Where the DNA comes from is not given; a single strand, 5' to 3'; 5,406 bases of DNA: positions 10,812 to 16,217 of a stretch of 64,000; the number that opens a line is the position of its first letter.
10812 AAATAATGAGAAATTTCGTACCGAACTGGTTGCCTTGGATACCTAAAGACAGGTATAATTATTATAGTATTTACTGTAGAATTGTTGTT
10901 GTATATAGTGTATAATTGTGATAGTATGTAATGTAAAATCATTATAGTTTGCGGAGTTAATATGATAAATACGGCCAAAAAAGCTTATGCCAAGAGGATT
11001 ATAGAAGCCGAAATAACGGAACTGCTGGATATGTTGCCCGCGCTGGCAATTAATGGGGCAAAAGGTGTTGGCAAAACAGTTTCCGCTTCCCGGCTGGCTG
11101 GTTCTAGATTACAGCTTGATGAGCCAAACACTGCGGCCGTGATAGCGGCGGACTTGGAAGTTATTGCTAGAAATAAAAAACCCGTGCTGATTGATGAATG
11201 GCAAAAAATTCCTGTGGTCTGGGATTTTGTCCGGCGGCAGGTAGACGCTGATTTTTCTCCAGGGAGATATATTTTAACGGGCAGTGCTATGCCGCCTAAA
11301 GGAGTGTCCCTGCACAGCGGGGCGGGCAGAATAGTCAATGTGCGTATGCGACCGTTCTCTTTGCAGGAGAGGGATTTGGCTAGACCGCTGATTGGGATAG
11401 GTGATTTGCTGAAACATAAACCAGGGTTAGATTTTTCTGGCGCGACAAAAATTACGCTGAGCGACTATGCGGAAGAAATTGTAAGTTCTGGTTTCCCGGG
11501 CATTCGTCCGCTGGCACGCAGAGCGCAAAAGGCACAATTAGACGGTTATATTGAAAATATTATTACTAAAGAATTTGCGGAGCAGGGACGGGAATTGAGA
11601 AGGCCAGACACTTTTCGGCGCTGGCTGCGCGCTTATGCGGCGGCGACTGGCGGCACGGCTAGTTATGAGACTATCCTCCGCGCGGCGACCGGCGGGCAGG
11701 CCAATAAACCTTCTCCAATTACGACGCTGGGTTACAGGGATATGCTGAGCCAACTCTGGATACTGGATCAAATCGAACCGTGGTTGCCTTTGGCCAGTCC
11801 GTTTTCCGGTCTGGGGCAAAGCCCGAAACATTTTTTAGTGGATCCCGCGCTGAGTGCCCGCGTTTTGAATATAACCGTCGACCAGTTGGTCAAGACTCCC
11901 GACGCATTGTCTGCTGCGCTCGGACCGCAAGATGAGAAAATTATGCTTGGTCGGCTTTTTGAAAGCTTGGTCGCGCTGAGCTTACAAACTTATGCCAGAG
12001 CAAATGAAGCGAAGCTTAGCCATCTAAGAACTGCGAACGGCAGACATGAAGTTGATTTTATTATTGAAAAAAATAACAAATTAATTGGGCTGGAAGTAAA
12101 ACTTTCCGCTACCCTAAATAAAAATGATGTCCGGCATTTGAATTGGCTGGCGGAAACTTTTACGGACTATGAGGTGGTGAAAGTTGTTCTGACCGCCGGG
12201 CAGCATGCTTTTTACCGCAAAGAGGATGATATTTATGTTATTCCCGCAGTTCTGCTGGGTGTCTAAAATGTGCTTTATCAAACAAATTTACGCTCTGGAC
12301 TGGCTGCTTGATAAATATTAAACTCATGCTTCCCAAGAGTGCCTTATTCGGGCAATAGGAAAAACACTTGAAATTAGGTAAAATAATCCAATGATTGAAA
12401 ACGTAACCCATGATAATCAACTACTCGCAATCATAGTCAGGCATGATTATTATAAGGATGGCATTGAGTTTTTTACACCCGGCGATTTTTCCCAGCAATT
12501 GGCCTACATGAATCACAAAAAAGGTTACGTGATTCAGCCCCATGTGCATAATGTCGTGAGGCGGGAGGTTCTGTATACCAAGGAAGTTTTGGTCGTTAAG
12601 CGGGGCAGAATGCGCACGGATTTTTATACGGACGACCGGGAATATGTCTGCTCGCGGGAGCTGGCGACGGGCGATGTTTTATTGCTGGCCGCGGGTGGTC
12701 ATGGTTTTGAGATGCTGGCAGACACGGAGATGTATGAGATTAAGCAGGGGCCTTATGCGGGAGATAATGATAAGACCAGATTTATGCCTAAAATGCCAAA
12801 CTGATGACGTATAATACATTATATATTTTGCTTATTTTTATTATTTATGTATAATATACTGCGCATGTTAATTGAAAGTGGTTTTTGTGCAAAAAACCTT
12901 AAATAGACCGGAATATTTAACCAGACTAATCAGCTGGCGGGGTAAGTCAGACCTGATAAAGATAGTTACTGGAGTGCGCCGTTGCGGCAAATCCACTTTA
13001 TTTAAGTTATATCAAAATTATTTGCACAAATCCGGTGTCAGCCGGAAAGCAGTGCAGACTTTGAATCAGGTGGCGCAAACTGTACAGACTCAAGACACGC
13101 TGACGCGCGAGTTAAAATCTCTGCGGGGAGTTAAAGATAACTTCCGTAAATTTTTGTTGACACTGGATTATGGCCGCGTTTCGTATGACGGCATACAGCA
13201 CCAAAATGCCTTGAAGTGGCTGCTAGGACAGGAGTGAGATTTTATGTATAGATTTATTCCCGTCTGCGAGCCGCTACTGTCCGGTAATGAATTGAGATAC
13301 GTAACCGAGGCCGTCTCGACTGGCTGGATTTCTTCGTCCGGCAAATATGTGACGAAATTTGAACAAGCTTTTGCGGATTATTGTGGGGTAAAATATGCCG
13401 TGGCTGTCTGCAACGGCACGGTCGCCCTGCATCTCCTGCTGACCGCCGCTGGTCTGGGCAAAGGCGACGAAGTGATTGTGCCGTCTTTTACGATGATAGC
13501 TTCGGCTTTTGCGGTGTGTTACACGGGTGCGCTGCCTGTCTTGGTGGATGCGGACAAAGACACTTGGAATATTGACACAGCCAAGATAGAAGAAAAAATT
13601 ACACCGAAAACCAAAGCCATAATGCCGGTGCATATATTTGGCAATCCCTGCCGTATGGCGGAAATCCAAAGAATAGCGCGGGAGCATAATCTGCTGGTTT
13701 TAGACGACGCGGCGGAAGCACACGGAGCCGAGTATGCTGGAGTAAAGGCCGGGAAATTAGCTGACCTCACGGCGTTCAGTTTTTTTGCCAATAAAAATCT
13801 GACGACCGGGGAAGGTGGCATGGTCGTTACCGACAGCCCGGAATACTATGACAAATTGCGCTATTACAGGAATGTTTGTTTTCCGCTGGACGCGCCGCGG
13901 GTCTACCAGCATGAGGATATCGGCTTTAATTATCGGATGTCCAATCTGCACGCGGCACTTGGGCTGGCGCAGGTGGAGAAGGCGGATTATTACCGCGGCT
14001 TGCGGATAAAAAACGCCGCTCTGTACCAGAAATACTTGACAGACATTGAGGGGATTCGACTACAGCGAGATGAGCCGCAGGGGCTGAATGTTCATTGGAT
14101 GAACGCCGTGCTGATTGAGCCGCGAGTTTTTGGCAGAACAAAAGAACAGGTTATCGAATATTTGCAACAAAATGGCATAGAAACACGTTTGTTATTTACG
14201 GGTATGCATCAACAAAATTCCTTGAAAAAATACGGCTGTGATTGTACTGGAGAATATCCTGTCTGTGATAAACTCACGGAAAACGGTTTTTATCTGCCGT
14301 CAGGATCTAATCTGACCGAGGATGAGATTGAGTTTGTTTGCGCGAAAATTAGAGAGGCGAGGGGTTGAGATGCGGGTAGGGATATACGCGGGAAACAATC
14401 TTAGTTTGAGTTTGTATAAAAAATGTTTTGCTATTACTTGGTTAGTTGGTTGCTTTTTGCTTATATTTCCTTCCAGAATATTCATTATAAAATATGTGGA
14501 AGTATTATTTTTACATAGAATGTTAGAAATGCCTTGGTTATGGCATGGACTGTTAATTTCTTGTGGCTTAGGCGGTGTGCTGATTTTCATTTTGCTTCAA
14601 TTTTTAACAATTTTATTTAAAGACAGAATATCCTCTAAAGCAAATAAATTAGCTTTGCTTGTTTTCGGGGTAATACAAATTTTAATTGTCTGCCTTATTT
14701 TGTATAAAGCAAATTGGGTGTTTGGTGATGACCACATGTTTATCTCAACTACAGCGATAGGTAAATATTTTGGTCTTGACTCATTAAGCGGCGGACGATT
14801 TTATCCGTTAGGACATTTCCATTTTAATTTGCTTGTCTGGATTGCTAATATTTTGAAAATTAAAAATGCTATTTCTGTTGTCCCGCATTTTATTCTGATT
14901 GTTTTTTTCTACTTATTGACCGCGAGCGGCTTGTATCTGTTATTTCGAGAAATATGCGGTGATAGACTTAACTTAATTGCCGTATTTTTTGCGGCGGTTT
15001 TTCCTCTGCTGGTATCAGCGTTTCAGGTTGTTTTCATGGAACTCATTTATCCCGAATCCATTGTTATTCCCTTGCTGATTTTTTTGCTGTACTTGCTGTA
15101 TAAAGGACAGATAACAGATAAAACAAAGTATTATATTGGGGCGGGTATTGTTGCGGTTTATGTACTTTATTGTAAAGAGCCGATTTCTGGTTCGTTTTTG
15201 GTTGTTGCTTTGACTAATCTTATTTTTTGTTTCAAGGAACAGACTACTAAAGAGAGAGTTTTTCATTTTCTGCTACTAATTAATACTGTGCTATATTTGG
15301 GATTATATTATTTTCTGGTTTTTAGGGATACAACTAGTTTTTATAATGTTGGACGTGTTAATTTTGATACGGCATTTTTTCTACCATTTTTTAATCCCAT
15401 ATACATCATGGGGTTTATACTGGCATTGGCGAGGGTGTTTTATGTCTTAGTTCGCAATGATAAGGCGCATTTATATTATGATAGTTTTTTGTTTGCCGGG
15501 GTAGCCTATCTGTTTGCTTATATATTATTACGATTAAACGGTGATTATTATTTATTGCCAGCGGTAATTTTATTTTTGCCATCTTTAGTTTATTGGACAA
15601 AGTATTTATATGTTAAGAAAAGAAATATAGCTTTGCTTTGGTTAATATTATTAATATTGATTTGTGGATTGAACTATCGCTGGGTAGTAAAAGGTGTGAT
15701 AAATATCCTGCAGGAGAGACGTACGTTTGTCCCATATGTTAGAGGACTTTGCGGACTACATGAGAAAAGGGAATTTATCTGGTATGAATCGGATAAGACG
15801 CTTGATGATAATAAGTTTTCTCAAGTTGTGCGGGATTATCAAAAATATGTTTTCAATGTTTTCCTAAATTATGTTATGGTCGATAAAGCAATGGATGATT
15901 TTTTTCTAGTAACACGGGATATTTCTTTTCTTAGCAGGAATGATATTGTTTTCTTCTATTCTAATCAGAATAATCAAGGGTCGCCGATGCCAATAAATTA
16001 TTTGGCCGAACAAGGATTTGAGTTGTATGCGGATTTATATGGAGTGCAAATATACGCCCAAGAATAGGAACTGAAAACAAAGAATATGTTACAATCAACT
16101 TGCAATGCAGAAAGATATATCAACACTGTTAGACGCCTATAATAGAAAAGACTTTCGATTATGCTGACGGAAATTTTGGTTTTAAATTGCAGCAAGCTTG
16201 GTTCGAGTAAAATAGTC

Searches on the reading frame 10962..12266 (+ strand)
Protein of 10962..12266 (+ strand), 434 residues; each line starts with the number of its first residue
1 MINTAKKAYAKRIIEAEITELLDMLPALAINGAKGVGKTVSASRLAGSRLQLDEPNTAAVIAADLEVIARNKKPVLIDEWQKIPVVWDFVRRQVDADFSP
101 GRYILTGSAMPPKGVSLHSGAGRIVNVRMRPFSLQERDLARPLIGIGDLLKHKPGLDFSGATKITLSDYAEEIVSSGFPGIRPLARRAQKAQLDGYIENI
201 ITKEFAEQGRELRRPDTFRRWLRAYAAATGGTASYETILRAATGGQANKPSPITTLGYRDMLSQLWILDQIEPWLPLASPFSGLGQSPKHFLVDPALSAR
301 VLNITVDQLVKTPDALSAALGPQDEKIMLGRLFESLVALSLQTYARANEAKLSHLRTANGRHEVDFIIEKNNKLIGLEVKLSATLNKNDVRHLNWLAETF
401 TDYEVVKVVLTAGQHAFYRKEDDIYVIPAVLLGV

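Call 42: search_protein_families(library=ncbifam, proteins=[window:10962-12266:+], max_evalue=0.00001)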
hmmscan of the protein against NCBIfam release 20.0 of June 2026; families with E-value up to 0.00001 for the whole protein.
window:10962-12266:+ (434 aa): 0 families

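Call 65: search_protein_families(library=pfam, proteins=[window:10962-12266:+], max_evalue=0.001)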
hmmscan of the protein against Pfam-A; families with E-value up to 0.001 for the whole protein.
window:10962-12266:+ (434 aa): 2 families
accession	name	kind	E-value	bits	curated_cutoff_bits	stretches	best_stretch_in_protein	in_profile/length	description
PF13635.12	DUF4143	-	5.3e-22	78.7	28.1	1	210-382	9-160/160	Domain of unknown function (DUF4143)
PF13173.12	AAA_14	-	1.4e-12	48.1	27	1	27-136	4-127/129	AAA domain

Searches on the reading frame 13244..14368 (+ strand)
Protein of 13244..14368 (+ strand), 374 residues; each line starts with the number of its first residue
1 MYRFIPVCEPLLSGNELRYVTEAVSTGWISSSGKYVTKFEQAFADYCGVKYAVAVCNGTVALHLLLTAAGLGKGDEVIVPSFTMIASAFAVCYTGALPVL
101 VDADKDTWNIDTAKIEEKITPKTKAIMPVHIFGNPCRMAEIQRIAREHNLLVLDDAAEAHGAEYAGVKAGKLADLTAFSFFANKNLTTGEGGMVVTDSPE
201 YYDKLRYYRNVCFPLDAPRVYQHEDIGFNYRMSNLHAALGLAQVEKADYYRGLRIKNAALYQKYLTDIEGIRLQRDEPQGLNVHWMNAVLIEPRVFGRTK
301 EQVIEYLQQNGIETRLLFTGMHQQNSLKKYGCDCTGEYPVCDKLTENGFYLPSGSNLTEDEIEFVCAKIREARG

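Call 29: search_protein_families(library=pfam, proteins=[window:13244-14368:+], max_evalue=0.001)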
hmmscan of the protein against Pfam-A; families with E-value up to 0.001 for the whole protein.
window:13244-14368:+ (374 aa): 3 families
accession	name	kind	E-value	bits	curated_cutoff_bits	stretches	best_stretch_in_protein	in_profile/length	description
PF01041.23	DegT_DnrJ_EryC1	-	4.1e-117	391.8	19.8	1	14-370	5-360/360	DegT/DnrJ/EryC1/StrS aminotransferase family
PF01212.27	Beta_elim_lyase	-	6.9e-08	32.6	27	1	36-279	34-279/288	Beta-eliminating lyase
PF00266.25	Aminotran_5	-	0.00017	21.1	21.5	1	55-179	67-198/371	Aminotransferase class-V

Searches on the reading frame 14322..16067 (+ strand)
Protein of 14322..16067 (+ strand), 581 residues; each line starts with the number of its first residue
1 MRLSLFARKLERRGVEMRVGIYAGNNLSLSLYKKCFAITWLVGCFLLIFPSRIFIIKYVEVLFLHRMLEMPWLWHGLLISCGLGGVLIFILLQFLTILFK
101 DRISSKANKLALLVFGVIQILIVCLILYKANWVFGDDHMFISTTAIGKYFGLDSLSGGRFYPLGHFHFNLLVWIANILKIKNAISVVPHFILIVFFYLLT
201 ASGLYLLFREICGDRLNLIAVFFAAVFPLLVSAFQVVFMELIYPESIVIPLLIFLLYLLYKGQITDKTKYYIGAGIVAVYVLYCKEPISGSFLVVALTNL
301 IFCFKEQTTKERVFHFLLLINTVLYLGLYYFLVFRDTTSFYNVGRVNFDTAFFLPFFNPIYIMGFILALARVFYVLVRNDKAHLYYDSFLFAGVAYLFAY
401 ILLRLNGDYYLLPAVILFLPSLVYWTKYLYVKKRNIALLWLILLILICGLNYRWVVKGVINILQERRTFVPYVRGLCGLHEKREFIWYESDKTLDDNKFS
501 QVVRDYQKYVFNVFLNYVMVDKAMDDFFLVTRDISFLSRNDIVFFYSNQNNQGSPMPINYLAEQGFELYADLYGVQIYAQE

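Call 29: search_protein_families(library=pfam, proteins=[window:14322-16067:+], max_evalue=0.001)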
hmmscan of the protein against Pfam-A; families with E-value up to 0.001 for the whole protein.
window:14322-16067:+ (581 aa): 1 family
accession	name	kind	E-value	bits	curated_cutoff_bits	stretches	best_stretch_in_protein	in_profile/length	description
PF13231.12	PMT_2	-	1e-05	26.2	26.1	1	185-324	20-153/160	Dolichyl-phosphate-mannose-protein mannosyltransferase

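Call 42: search_protein_families(library=ncbifam, proteins=[window:14322-16067:+], max_evalue=0.00001)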
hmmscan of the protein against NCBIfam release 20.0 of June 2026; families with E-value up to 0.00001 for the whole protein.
window:14322-16067:+ (581 aa): 0 families
